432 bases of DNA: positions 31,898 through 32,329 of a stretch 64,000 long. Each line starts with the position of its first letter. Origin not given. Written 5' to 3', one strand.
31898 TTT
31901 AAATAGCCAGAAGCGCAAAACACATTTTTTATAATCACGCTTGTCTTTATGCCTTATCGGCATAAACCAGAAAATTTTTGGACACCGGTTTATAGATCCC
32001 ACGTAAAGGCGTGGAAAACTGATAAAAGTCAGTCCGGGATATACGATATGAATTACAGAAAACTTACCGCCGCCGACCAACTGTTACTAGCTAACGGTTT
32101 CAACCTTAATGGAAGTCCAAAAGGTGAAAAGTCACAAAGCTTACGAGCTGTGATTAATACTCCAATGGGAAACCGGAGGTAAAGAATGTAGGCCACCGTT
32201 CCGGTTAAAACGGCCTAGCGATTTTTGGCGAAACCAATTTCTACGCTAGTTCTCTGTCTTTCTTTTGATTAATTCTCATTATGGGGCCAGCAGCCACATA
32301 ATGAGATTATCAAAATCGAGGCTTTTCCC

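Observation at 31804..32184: Consensus promoter drives a GC-enriched, hairpin-dense 350-nt segment with ambiguous coding potential that runs straight into element copy A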

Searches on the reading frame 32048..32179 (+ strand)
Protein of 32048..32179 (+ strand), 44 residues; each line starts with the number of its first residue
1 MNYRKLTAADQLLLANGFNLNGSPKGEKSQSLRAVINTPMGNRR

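Call 33: search_protein_representatives(protein=window:32048-32179:+)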
Query: 44 residues. Proteins with E-value up to 0.001 (for the whole library): 2; up to 1e-10: 1; up to 1e-30: 0. The best 2 are listed.
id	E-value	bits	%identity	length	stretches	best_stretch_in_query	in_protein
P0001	1.3e-20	85.9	100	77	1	1-44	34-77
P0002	1.9e-04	36.6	32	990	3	6-39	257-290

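Call 36: find_related_loci(query=A2, collection=metagenome_contigs, flank=4000)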
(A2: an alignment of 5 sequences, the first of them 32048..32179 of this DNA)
Query A2 (44 aa) in metagenome_contigs; peptide patterns used: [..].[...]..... (x = any residue, [..] = any of these).
137 stretches matched a pattern; 7 encode a relative of the query (tblastn E <= 1e-3); 7 distinct loci.
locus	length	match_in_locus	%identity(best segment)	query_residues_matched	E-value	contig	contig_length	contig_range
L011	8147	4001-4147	43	1-43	2e-7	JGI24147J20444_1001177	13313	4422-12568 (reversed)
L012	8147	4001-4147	43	1-43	2e-7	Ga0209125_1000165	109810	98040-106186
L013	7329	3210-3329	48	9-43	7e-7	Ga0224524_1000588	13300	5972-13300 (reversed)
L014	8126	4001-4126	40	6-42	1e-5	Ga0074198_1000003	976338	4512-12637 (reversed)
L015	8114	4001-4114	50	10-42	4e-5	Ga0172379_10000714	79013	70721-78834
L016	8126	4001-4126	38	6-43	4e-5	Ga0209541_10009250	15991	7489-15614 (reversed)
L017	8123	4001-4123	41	9-44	5e-5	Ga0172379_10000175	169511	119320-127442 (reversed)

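Call 37: search_solved_structures(query=A2, max_evalue=10, show_alignments=2)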
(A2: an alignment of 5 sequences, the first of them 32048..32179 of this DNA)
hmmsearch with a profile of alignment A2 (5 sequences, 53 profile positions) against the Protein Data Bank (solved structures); distinct sequences matched with E-value up to 10: 2.
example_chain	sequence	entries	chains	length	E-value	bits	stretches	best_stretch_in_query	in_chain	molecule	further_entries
3on4_A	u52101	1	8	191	0.89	12.7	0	3-23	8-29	Transcriptional regulator, TetR family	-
6bqc_A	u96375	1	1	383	1.6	11.9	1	10-31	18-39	Cyclopropane-fatty-acyl-phospholipid synthase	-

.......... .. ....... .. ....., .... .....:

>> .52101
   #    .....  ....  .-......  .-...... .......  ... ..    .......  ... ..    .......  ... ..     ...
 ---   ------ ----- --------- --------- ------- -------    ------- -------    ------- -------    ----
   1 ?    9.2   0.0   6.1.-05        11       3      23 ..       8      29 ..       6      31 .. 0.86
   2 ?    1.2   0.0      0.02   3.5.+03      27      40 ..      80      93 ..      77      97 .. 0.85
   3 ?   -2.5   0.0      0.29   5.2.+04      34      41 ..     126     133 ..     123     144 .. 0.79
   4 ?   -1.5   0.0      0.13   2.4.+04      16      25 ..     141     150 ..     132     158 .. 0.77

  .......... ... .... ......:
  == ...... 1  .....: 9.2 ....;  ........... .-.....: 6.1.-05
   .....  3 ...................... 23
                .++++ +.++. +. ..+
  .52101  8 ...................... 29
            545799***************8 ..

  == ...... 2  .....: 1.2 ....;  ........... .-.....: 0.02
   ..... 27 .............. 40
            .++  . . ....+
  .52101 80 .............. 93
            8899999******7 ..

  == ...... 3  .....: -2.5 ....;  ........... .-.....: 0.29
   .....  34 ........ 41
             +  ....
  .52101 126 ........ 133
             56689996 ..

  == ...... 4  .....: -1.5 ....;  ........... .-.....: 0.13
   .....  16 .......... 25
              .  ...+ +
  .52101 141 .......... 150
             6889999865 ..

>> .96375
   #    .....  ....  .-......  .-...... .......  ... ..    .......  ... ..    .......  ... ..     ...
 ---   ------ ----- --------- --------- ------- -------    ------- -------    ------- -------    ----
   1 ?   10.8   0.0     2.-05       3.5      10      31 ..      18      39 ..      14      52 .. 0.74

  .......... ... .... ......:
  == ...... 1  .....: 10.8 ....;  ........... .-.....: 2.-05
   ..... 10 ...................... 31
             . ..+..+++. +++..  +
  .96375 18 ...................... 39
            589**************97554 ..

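Call 38: search_protein_families(library=pfam, alignment_id=A2, max_evalue=10)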
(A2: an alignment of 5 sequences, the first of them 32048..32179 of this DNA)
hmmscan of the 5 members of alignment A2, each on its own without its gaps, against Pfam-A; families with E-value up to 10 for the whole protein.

A. member 1, window:32048-32179:+ (44 aa): 0 families

B. families by the number of members that match (of 5 scanned): 4 families
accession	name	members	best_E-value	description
PF05148.21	Methyltransf_8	1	0.011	Hypothetical methyltransferase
PF18859.6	acVLRF1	1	0.031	Actinobacteria/chloroflexi VLRF1 release factor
PF23627.1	LisH_WDR26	1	0.054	WDR26 Lis-homology motif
PF18860.6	AbiJ_NTD3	1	0.11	AbiJ N-terminal domain 3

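Call 45: find_homologous_proteins(query=A3, max_evalue=0.01)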
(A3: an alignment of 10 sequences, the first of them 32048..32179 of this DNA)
Query A3 (10 sequences) (44 aa, profile of the alignment): 75 proteins with E <= 0.01 among 187 candidates.
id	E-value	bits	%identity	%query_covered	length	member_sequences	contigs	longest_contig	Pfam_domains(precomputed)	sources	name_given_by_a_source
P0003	1.3e-22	97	41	82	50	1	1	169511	-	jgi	-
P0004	3.5e-22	96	44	100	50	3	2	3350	-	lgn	-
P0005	2.7e-21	93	38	84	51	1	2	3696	-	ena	-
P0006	5.6e-21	92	41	89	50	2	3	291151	-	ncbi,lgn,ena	-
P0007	1.3e-20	91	41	82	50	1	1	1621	-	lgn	-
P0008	1.6e-20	90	43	98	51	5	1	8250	-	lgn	-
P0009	1.8e-20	90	46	82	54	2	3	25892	-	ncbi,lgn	-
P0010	1.9e-20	90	44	82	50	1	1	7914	-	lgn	-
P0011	1.9e-20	90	45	84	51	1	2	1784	-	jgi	jgi:hypothetical protein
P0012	6.7e-20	88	38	86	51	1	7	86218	-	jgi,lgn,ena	-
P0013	1.4e-19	87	47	68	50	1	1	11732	-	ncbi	-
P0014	1.6e-19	87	40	80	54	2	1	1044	-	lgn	-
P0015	1.6e-19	87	41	82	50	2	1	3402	-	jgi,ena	-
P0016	1.9e-19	87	43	80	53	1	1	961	-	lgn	-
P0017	1.9e-19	87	40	100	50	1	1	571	-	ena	-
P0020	3.1e-19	86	41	89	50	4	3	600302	-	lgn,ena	-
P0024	6.3e-19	85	40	84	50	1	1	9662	-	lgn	-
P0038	9.9e-18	81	47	68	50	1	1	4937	-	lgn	-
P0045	3.7e-17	80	39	82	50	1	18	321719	-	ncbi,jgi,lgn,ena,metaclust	jgi:hypothetical protein|metaclust:\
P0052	2.1e-16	77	45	86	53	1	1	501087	-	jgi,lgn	jgi:hypothetical protein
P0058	7.0e-16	75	39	89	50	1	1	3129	-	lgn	-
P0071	5.4e-13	66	41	89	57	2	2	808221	-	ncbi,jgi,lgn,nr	ncbi:hypothetical protein IPF86_01845 [Candidatus Nomurabacteria bacterium]|jgi:hypothetical protein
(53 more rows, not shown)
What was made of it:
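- On Protein-coding gene (TPMGN small-protein family): This is the weakest of the 75 clusters (call 45).
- Closest known: Small 'hypothetical protein' entries in Parcubacteria MAGs. Same: They belong to the same family as the window's gene (call 45).
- A profile search finds 75 clusters of 50-67 aa, all hypothetical, at E = 1e-22 to 5e-11 (call 45). The window's protein scores lowest in its family (55 bits, call 45). It is the lowest-scoring member (call 45).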

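Call 50: find_encoding_contigs(protein=P0045, flank=4000, max_places=6)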
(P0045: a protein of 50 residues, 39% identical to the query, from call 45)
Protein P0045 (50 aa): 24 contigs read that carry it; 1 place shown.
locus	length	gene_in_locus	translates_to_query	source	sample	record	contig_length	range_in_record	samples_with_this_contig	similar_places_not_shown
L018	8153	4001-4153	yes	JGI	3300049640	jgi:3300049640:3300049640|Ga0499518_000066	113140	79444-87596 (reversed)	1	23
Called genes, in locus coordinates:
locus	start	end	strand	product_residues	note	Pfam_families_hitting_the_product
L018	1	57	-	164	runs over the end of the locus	PF01258:zf-dskA_traR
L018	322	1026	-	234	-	PF01479:S4, PF00849:PseudoU_synth_2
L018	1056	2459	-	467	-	PF04932:Wzy_C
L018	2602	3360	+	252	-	PF01978:TrmB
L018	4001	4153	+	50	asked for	-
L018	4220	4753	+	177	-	-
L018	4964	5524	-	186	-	PF08207:EFP_N, PF01132:EFP, PF09285:Elong-fact-P_C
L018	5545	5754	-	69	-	PF01084:Ribosomal_S18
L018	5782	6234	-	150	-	PF00436:SSB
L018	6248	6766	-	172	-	PF01250:Ribosomal_S6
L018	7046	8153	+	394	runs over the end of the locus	PF01555:N6_N4_Mtase (weak), PF01170:UPF0020, PF13847:Methyltransf_31 (weak)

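Call 51: find_encoding_contigs(protein=P0006, flank=3000, max_places=3)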
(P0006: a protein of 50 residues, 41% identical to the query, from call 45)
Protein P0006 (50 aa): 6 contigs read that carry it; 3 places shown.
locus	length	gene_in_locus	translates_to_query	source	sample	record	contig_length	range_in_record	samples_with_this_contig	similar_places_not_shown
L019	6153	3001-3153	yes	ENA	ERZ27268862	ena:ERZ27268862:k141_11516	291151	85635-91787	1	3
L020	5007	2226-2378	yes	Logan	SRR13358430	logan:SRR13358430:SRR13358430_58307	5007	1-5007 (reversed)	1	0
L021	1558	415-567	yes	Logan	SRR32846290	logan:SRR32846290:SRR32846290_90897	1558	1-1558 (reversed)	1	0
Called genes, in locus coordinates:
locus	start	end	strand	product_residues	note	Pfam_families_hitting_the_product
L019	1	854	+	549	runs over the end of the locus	PF04055:Radical_SAM, PF16199:Radical_SAM_C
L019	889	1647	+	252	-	PF01978:TrmB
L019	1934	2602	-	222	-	-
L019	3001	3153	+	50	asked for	-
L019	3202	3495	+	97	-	-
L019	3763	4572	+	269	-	-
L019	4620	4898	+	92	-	-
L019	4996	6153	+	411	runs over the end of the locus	PF00464:SHMT, PF00155:Aminotran_1_2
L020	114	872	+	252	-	PF01978:TrmB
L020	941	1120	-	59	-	-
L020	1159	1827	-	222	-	-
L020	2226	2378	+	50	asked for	-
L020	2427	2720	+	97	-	-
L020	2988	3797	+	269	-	-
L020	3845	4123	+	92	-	-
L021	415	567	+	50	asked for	-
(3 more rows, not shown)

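Call 52: find_encoding_contigs(protein=P0020, flank=3000, max_places=3)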
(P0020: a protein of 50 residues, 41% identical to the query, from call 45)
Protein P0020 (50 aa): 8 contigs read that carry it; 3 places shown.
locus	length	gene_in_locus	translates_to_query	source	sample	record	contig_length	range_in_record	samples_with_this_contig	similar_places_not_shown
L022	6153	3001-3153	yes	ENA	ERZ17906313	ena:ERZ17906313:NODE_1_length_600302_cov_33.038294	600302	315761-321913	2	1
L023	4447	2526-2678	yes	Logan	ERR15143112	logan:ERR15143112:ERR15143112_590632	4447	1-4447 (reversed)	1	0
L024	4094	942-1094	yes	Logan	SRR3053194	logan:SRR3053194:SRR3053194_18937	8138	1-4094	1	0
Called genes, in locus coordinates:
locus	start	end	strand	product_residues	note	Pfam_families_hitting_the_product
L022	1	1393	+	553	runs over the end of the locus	PF04055:Radical_SAM, PF16199:Radical_SAM_C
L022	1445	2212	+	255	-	PF01978:TrmB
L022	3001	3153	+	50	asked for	-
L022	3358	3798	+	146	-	-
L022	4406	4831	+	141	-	-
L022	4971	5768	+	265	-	-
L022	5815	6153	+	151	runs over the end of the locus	-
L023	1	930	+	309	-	?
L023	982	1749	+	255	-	PF01978:TrmB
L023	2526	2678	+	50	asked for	-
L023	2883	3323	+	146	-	-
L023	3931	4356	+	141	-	-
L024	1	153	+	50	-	?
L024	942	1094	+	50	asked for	-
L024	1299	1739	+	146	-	-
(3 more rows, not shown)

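Call 53: find_encoding_contigs(protein=P0052, flank=3000, max_places=3)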
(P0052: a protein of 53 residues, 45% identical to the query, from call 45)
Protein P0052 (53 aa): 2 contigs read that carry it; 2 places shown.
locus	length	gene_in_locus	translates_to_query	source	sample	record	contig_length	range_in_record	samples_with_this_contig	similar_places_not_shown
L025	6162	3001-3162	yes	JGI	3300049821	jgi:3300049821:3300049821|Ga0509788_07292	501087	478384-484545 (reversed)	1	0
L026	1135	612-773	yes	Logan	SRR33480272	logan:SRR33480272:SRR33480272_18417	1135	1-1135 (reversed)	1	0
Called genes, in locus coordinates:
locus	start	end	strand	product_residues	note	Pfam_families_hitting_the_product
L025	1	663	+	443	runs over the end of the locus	-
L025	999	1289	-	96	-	-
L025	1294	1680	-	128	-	-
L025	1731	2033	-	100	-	-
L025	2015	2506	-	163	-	PF01978:TrmB (faint)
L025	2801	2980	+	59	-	-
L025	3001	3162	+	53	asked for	-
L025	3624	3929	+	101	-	-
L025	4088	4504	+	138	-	-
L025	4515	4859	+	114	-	-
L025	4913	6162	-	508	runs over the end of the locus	PF12072:RNase_Y_N, PF00013:KH_1 (weak), PF01966:HD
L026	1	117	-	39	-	?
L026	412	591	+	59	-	-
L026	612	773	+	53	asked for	-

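Call 54: find_encoding_contigs(protein=P0071, flank=3000, max_places=3)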
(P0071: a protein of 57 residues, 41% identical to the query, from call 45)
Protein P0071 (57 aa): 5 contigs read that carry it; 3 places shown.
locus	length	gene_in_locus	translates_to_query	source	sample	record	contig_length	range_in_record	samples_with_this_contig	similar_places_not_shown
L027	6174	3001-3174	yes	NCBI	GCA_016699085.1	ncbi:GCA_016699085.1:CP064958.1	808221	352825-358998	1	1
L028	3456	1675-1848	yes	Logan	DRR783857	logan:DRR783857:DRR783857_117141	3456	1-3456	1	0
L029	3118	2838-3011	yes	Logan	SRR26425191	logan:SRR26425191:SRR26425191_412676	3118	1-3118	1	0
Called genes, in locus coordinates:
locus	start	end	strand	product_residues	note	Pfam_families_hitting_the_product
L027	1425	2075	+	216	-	-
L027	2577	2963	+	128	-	-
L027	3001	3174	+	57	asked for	-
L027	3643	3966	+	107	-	-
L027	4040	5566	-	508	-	PF12072:RNase_Y_N, PF00013:KH_1 (weak), PF01966:HD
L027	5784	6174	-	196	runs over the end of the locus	PF00574:CLP_protease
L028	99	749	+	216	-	-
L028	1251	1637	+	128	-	-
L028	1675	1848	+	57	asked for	-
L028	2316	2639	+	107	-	-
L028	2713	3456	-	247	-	?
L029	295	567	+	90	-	-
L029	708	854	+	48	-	-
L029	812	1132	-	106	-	-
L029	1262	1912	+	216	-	-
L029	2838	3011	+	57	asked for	-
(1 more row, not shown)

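Call 55: predict_structure(alignment_id=A5)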
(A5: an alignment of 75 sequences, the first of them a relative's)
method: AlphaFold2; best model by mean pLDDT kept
length: 51 residues; sequences in the alignment: 75
mean_pLDDT: 81.0   pTM: 0.42
mean pLDDT of the five models: 81.0, 78.8, 78.5, 78.2, 77.7
residues with pLDDT >= 90: 15; 70-90: 25; 50-70: 11; < 50: 0
segments of 3 or more residues with pLDDT < 50: none
pLDDT, mean of each block of 10 residues (from residue 1): 90 91 81 80 65 59
secondary structure, 60 per line:
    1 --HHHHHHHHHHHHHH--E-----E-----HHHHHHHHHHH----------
elements in order: H3-16 H31-41
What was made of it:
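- Closest known: Regulatory nascent. Different: The N-terminal two thirds are also conserved and predicted to fold (pLDDT about 90, call 55).
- AF2 with the 75-sequence alignment gives pLDDT 81 and two helices (call 55).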

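Call 59: fold_search(model_id=the predicted structure, library=pdb)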
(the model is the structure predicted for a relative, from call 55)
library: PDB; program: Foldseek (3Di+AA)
matches with E <= 10: 2; with E <= 0.001: 0
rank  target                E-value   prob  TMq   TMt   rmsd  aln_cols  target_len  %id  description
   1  6wda_8                7.9e+00  0.12  0.35  0.06   3.0        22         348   36  Cryo-EM of elongating ribosome with EF-Tu*GTP elucidates tRNA proofreading (Cognate Structure III-C) (released 2020-07-08)
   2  7tgj_C                8.6e+00  0.05  0.35  0.03  10.2        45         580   16  Crystal structure of DesD, the desferrioxamine synthetase from the Streptomyces griseoflavus ferrimycin biosynthetic p (released 2022-07-06)

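Call 65: find_encoding_contigs(protein=P0024, flank=2500, max_places=2)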
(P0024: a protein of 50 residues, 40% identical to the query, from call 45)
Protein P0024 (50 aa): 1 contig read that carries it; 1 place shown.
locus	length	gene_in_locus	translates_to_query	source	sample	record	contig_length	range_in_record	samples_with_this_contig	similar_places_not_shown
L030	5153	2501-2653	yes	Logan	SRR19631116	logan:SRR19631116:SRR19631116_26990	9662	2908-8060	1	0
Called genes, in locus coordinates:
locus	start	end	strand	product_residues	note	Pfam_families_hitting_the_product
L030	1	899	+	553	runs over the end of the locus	PF04055:Radical_SAM, PF16199:Radical_SAM_C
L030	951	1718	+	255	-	PF01978:TrmB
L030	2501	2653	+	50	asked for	-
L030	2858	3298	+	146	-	-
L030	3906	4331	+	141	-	-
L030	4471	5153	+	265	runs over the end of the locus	-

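Call 66: find_encoding_contigs(protein=P0010, flank=2500, max_places=2)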
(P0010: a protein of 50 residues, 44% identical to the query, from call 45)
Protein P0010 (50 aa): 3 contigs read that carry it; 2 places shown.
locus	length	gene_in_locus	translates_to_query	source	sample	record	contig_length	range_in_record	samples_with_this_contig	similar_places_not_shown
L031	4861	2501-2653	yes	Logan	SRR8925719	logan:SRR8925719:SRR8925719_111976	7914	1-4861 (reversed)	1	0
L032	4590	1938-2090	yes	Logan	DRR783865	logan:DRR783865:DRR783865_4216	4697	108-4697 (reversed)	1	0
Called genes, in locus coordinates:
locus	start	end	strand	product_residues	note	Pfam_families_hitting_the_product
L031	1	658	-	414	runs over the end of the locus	PF07690:MFS_1 (weak)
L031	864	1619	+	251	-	PF01978:TrmB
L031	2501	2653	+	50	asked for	-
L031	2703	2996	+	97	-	-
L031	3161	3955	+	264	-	-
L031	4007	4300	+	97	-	-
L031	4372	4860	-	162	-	?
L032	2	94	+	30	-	?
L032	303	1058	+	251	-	PF01978:TrmB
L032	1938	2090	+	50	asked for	-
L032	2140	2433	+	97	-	-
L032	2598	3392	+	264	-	-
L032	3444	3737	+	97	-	-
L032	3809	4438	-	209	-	-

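Call 67: find_encoding_contigs(protein=P0004, flank=2500, max_places=3)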
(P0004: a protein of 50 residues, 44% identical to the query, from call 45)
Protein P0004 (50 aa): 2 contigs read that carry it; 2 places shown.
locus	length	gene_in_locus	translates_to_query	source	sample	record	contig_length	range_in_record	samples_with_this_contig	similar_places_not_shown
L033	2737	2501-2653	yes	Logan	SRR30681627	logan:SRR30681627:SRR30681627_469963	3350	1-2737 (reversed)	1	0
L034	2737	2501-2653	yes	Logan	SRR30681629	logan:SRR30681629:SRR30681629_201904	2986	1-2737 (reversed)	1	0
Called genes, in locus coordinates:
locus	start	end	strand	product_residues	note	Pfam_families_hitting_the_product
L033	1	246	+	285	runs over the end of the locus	?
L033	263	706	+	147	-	PF03013:Pyr_excise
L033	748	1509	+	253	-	PF01978:TrmB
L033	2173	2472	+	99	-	-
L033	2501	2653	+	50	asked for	-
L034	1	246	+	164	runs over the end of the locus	?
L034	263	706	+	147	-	PF03013:Pyr_excise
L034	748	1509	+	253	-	PF01978:TrmB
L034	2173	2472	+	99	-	-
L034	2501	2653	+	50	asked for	-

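Call 68: find_encoding_contigs(protein=P0008, flank=2500, max_places=2)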
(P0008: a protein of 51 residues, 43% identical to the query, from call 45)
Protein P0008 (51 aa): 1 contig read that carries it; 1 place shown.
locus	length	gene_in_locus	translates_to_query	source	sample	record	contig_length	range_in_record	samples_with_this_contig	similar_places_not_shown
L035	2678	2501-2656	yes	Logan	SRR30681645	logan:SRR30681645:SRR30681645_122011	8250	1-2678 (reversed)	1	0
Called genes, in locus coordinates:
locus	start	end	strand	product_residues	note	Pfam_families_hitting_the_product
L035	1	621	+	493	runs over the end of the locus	PF01336:tRNA_anti-codon, PF00152:tRNA-synt_2, PF01409:tRNA-synt_2d (weak)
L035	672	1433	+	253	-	PF01978:TrmB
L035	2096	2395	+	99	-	-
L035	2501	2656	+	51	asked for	-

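Call 76: search_protein_families(library=ncbifam, proteins=[window:32048-32179:+, P0005], max_evalue=0.1)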
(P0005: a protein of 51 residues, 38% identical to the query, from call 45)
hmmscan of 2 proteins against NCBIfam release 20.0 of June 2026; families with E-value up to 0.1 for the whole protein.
window:32048-32179:+ (44 aa): 0 families

P0005 (51 aa): 0 families

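Call 77: search_protein_families(library=padloc, proteins=[window:32048-32179:+, P0005], max_evalue=0.1)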
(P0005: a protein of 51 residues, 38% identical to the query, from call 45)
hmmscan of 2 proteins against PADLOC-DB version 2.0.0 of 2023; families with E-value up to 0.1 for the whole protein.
window:32048-32179:+ (44 aa): 0 families

P0005 (51 aa): 0 families

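Call 78: search_protein_families(library=phrogs, proteins=[window:32048-32179:+, P0005], max_evalue=0.1)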
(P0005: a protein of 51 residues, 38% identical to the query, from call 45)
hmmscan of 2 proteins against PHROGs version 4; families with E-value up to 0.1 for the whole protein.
window:32048-32179:+ (44 aa): 0 families

P0005 (51 aa): 0 families

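Call 92: find_encoding_contigs(protein=P0038, flank=2500, max_places=2)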
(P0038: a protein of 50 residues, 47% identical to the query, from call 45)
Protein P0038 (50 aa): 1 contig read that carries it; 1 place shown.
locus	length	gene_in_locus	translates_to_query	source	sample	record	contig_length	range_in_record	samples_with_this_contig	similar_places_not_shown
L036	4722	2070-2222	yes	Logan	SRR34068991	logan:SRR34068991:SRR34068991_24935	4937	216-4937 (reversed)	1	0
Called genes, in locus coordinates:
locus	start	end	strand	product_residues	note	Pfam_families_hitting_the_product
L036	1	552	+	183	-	?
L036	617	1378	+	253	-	PF01978:TrmB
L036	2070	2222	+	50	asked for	-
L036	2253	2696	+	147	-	-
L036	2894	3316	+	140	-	-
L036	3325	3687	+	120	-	-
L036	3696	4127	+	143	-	-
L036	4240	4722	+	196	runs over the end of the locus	-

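Call 93: find_encoding_contigs(protein=P0058, flank=2500, max_places=2)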
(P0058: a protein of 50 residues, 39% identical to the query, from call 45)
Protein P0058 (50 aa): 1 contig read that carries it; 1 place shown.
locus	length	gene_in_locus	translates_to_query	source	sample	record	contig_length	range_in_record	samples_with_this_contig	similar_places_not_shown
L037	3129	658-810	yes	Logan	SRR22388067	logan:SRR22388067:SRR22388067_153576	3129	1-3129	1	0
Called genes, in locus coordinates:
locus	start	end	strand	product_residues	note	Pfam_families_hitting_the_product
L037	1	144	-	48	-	?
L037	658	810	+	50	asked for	-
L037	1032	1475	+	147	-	-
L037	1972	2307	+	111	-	-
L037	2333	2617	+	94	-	-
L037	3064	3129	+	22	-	?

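Call 108: search_dna_similar(query=P0005, collection=phages, mode=protein, max_evalue=0.01, max_rows=10)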
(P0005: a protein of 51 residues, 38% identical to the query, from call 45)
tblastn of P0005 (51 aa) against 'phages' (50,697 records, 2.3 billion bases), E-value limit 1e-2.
No match.

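Call 109: search_dna_similar(query=P0005, collection=plasmids, mode=protein, max_evalue=0.01, max_rows=10)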
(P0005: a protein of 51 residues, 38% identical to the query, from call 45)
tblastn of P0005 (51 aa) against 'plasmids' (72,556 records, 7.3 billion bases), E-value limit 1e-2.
No match.
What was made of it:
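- On Phage- or plasmid-borne gene: tblastn against phages and plasmids found no match (calls 108, 109).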
